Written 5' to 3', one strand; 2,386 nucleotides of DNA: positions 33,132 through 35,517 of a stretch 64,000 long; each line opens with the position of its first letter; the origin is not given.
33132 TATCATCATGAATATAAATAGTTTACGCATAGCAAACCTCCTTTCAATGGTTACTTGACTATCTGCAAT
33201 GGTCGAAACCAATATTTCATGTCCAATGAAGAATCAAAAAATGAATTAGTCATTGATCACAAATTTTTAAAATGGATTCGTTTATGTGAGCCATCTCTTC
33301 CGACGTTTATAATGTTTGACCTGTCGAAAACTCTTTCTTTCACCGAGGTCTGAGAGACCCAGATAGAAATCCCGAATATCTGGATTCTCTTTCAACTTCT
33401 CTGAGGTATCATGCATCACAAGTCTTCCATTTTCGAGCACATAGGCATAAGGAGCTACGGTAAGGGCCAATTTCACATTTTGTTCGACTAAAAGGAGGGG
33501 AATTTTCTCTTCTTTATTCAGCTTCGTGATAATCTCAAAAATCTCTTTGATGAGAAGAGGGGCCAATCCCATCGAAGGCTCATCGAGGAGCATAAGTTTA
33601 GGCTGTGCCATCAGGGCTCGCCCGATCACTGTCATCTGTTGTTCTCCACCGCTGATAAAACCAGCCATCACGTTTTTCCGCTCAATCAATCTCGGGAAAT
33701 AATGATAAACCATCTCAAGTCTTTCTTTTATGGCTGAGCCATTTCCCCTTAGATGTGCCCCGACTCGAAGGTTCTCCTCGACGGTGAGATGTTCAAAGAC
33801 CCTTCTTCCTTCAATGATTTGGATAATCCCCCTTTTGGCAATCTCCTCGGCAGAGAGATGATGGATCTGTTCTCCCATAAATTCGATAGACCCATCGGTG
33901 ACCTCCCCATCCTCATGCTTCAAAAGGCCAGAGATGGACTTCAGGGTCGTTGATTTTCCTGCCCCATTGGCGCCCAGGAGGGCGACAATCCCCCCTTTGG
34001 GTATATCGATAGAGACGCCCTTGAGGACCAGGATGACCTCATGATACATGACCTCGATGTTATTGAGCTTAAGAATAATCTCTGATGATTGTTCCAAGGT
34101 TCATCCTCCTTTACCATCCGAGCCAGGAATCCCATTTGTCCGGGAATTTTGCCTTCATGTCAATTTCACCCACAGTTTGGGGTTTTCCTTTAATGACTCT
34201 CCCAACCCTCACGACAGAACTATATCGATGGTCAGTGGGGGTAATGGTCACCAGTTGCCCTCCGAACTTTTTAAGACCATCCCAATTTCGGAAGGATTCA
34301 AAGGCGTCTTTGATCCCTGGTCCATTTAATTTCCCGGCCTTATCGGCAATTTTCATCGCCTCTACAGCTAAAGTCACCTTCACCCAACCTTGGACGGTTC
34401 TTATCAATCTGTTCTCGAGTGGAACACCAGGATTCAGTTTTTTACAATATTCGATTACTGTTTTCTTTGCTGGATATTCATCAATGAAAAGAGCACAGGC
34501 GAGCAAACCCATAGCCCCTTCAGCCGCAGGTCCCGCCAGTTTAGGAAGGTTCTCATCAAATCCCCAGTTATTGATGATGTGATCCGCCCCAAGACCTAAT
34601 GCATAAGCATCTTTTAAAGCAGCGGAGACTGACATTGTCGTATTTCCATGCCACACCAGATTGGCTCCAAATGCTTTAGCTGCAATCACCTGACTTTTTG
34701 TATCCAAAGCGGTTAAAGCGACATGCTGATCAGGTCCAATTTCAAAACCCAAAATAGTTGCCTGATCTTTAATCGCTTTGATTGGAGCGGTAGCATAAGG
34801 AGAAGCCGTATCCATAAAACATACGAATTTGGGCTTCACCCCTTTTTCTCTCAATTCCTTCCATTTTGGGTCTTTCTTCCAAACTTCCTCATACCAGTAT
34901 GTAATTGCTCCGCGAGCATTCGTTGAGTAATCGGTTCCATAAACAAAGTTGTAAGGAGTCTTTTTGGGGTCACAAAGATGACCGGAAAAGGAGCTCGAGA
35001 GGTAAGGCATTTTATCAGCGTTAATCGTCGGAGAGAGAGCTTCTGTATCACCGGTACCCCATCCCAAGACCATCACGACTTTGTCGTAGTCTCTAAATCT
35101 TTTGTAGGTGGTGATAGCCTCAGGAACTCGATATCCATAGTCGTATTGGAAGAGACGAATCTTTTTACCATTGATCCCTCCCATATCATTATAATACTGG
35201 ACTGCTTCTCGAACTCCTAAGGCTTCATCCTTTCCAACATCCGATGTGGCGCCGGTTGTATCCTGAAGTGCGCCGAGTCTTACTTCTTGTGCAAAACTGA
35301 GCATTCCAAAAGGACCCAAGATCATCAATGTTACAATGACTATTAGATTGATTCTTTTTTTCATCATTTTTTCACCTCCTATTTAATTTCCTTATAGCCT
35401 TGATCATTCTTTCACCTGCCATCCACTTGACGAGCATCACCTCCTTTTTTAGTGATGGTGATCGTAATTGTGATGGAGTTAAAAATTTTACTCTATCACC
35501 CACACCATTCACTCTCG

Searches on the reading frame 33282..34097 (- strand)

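Call 13: search_protein_families(library=pfam, proteins=[window:33282-34097:-], max_evalue=0.0001)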
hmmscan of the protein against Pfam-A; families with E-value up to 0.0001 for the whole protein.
window:33282-34097:- (271 aa): 2 families
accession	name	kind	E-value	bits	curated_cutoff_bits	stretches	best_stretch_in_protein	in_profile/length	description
PF00005.33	ABC_tran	-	3.9e-26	92.7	25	1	25-175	1-136/137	ABC transporter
PF13304.12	AAA_21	-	4.8e-10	40.4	27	0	149-196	239-288/304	AAA domain, putative AbiEii toxin, Type IV TA system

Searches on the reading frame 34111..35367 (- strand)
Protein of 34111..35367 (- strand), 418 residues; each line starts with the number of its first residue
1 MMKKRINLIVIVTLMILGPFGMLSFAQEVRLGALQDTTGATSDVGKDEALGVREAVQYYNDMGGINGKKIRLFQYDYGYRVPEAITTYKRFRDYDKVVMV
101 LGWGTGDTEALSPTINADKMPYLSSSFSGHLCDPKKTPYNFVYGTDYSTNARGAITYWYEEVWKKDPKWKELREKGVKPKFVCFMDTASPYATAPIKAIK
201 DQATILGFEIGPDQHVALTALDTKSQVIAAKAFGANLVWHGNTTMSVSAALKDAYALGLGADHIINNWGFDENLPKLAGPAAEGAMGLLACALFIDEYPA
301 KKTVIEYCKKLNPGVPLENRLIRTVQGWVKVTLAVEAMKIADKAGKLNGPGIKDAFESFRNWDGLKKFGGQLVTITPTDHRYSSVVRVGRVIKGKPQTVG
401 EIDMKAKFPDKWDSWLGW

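Call 13: search_protein_families(library=pfam, proteins=[window:34111-35367:-], max_evalue=0.0001)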
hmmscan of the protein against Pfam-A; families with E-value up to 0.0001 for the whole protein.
window:34111-35367:- (418 aa): 1 family
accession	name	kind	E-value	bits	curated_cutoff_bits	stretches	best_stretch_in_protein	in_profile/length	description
PF13458.12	Peripla_BP_6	-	1.1e-45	157.3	31.7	1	28-394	1-342/343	Periplasmic binding protein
